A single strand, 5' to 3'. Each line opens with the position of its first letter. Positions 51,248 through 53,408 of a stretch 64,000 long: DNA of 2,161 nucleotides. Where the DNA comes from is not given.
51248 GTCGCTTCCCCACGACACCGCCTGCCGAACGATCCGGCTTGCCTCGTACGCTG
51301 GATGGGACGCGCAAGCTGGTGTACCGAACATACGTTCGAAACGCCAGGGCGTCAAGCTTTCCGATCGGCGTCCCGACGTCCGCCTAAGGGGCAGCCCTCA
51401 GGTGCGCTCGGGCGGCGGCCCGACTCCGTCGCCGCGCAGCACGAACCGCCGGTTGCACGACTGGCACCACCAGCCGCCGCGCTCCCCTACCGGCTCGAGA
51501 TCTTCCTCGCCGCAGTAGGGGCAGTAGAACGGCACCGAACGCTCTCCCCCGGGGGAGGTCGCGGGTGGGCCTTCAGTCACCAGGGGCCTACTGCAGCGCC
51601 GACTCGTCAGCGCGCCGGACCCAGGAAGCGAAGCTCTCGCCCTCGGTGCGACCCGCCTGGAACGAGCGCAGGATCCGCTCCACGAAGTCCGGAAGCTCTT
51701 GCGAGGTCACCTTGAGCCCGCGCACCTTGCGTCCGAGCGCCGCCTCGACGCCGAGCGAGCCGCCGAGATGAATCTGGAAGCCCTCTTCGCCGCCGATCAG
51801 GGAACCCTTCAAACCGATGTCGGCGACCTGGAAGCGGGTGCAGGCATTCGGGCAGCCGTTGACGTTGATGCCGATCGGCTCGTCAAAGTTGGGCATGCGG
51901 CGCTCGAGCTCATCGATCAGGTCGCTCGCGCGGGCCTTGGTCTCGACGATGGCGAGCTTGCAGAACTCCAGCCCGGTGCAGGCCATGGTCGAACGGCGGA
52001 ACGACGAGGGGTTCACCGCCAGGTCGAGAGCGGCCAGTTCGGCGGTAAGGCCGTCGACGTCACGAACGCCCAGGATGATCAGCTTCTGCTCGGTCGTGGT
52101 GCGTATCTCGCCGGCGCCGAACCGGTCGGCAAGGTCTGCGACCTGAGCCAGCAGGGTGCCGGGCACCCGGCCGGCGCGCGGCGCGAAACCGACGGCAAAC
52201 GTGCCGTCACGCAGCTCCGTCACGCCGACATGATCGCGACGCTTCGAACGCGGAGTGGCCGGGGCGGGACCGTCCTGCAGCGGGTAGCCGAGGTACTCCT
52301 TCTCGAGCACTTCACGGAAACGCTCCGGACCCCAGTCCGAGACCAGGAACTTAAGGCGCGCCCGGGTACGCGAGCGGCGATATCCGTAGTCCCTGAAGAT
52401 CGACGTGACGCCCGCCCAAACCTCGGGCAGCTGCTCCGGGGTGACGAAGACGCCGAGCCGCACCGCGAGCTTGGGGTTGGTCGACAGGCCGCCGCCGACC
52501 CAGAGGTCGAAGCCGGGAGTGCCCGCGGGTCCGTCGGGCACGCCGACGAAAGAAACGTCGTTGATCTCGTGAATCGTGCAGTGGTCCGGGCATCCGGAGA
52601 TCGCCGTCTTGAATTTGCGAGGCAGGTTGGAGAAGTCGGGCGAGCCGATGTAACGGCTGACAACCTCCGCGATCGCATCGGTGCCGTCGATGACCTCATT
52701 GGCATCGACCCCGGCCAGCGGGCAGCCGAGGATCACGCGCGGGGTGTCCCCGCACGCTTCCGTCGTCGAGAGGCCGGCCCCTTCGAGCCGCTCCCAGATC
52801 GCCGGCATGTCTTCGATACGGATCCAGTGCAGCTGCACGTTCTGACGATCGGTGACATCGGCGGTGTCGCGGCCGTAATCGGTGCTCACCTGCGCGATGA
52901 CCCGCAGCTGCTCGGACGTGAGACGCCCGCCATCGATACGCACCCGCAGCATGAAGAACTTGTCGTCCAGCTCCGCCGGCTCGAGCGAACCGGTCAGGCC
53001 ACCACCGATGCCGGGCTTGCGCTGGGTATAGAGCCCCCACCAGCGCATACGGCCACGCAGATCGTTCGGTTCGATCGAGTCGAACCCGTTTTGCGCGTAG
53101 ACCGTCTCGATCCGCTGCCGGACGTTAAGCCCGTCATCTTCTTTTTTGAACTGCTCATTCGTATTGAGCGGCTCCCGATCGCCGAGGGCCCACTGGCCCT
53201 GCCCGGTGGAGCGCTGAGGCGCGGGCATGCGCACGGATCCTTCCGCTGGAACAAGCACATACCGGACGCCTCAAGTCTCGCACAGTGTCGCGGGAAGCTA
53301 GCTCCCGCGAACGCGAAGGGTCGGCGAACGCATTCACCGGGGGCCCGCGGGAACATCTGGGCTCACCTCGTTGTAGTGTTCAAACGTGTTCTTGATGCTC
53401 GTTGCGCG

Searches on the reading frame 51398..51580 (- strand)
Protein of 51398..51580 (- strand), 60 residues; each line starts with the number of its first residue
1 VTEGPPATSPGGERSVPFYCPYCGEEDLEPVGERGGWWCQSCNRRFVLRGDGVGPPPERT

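Call 44: search_protein_families(library=pfam, proteins=[window:51398-51580:-], max_evalue=0.001)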
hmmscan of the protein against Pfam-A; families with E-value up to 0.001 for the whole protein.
window:51398-51580:- (60 aa): 1 family
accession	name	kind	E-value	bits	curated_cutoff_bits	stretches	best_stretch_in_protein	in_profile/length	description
PF07754.17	HVO_2753_ZBP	-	0.00089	19.5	33.2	0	12-26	11-25/46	Small zinc finger protein HVO_2753-like, Zn-binding pocket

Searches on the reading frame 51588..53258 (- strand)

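Call 44: search_protein_families(library=pfam, proteins=[window:51588-53258:-], max_evalue=0.001)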
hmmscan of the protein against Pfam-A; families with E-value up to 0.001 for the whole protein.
window:51588-53258:- (556 aa): 2 families
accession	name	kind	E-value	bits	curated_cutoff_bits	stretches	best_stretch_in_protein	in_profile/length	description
PF01077.27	NIR_SIR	-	6.4e-59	198.4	27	2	169-323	1-154/158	Nitrite and sulphite reductase 4Fe-4S domain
PF03460.22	NIR_SIR_ferr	-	8.5e-38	128.4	24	2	98-159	5-67/69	Nitrite/Sulfite reductase ferredoxin-like half domain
